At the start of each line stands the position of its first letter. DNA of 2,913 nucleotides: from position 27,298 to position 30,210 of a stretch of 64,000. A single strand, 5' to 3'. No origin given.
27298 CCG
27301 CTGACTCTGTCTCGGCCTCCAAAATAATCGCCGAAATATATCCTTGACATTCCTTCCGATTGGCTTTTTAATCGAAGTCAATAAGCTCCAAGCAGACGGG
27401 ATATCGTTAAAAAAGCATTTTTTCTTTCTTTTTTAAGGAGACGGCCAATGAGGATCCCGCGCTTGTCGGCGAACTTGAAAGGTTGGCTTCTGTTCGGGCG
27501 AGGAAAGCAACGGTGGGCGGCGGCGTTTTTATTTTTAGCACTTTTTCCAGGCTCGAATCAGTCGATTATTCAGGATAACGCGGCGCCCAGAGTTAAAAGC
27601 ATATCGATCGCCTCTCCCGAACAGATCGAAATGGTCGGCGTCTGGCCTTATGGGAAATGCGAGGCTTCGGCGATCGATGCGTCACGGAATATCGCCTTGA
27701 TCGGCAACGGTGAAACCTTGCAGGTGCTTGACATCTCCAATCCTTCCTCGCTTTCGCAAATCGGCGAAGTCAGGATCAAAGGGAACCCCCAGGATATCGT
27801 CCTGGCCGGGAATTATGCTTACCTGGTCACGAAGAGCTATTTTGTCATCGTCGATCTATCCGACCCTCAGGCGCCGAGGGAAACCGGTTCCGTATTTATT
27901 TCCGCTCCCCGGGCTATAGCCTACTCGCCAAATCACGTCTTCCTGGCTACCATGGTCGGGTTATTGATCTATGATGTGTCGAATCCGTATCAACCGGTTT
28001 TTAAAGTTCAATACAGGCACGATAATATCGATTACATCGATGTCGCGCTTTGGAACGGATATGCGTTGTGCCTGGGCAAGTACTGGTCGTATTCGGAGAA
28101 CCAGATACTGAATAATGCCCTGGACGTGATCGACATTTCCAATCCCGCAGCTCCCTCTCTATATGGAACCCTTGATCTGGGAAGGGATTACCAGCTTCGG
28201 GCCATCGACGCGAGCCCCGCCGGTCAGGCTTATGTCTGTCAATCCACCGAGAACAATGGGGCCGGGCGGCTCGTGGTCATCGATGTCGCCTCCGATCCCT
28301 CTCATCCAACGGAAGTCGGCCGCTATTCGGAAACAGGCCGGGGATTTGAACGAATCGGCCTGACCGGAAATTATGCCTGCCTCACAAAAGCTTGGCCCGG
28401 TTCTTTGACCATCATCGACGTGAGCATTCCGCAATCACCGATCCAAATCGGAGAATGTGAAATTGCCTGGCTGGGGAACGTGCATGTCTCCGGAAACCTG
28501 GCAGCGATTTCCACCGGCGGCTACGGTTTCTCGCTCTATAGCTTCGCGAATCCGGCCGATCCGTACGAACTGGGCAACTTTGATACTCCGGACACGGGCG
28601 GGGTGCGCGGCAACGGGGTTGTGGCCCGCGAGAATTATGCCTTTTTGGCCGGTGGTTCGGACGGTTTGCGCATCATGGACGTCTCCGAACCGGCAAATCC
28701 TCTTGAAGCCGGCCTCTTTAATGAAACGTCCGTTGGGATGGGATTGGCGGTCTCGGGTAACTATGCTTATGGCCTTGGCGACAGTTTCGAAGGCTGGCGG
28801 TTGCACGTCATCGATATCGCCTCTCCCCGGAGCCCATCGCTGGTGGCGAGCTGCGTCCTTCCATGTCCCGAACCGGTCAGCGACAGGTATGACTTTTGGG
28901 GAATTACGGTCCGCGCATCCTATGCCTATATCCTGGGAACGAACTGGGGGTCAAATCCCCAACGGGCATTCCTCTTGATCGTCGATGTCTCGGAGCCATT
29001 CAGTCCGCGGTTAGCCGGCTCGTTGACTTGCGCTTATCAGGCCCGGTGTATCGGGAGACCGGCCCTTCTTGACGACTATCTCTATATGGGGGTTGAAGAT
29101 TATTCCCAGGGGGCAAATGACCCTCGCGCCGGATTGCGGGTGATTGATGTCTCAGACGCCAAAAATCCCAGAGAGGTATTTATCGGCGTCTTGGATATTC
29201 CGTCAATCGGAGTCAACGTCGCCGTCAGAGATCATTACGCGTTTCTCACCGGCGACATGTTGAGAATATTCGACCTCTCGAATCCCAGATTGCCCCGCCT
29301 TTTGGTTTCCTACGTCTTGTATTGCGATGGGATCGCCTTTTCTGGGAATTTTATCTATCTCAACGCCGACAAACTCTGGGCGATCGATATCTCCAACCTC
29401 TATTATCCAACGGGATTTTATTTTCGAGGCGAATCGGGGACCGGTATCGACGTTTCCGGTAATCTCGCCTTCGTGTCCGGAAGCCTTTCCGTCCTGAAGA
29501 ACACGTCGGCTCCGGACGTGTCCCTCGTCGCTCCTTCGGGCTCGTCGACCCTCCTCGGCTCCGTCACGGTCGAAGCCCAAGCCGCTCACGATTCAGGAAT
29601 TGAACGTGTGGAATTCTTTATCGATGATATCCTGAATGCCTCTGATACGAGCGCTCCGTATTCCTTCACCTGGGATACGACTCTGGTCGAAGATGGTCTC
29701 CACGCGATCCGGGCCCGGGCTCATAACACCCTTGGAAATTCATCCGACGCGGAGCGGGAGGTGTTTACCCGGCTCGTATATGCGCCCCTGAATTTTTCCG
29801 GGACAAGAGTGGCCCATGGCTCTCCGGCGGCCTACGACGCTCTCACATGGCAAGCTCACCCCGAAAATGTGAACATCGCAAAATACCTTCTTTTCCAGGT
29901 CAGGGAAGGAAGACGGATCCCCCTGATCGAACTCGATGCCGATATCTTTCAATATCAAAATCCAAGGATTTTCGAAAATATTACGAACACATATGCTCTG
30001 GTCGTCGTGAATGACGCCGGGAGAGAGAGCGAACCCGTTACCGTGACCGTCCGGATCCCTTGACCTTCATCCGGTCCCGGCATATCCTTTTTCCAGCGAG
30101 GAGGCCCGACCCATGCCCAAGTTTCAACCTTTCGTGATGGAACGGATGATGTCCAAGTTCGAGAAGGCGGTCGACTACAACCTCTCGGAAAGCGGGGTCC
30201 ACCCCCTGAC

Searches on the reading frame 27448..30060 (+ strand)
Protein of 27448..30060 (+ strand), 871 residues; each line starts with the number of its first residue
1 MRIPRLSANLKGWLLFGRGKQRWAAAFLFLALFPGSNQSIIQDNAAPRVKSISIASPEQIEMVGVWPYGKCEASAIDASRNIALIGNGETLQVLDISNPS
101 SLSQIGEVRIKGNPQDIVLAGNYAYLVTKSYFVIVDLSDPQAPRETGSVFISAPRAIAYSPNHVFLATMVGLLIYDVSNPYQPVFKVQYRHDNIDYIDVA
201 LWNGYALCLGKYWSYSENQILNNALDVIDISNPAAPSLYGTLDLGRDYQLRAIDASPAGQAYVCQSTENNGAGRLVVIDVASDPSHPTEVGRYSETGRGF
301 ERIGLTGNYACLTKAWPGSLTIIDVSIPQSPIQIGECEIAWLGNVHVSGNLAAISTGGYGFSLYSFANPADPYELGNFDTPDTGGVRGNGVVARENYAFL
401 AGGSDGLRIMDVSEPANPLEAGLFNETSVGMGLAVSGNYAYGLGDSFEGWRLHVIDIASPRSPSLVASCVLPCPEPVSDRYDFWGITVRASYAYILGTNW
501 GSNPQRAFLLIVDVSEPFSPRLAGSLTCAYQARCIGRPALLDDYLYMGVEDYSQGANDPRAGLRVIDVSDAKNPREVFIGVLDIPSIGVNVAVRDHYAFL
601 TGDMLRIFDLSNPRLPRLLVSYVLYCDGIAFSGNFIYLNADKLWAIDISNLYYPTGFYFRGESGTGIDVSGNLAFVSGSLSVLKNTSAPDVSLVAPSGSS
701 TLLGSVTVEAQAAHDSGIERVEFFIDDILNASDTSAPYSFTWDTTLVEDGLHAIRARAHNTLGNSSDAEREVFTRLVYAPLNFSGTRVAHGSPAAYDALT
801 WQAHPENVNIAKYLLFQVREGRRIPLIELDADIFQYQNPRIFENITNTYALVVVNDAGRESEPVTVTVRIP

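Call 59: search_protein_families(library=pfam, proteins=[window:27448-30060:+], max_evalue=0.00001)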
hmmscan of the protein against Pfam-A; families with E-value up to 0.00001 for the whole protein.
window:27448-30060:+ (871 aa): 2 families
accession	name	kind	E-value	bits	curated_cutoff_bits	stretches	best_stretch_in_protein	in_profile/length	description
PF08309.17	LVIVD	-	1.6e-60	200.6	20.2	1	112-149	2-40/42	LVIVD repeat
PF17957.7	Big_7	-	4.1e-18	66.2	24.1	1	689-756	1-70/70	Bacterial Ig domain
